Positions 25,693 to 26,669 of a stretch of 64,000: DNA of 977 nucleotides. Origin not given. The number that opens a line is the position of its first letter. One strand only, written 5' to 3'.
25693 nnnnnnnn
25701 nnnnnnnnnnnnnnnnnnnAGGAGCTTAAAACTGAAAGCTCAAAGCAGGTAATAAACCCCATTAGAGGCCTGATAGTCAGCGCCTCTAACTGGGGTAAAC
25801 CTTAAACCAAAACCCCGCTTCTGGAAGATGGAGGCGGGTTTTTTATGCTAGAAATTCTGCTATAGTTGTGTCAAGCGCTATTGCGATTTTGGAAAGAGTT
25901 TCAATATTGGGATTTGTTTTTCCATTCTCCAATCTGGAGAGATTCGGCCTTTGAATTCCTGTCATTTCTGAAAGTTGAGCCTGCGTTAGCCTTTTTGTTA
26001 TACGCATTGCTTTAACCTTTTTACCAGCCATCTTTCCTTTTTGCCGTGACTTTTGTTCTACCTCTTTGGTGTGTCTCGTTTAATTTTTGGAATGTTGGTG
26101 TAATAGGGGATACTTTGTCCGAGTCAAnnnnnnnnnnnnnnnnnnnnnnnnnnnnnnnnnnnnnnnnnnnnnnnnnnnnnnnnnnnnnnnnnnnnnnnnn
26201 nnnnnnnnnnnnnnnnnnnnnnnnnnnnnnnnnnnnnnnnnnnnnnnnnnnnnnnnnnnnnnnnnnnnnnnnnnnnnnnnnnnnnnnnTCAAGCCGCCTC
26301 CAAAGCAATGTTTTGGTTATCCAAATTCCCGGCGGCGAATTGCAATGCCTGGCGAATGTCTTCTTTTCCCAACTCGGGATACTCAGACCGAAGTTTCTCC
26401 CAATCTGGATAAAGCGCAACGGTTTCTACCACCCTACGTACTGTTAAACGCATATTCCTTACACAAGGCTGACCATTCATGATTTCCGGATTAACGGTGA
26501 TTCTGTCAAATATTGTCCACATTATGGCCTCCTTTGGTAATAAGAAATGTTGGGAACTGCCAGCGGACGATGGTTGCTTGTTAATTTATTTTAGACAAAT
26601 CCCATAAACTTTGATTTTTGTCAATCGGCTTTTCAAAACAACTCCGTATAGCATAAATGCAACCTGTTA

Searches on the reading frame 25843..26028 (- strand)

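Call 92: search_protein_families(library=pfam, proteins=[window:25843-26028:-], max_evalue=0.001)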
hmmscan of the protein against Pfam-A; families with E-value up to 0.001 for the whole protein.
window:25843-26028:- (61 aa): 5 families
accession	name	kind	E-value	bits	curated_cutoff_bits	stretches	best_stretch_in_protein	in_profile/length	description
PF01381.28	HTH_3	-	2.1e-16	60.1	23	1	5-59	1-55/55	Helix-turn-helix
PF13443.12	HTH_26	-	1.8e-13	51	22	1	5-60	2-58/63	Cro/C1-type HTH DNA-binding domain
PF12844.13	HTH_19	-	6.8e-11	42.4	30.2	1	2-53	1-52/64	Helix-turn-helix domain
PF13560.12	HTH_31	-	2.9e-08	34.3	27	1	4-58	5-60/64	Helix-turn-helix domain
PF13744.12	HTH_37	-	2.8e-06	27.5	27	1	5-39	23-57/80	Helix-turn-helix domain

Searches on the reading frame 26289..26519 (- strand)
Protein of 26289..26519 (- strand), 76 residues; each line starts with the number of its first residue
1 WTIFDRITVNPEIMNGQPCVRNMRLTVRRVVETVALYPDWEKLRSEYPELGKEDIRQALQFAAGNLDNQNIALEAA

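Call 92: search_protein_families(library=pfam, proteins=[window:26289-26519:-], max_evalue=0.001)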
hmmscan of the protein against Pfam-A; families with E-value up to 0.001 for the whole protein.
window:26289-26519:- (76 aa): 1 family
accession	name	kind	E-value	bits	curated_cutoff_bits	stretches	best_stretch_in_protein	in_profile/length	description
PF04255.20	DUF433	-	4e-18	65.4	23.6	1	7-62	1-56/56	Protein of unknown function (DUF433)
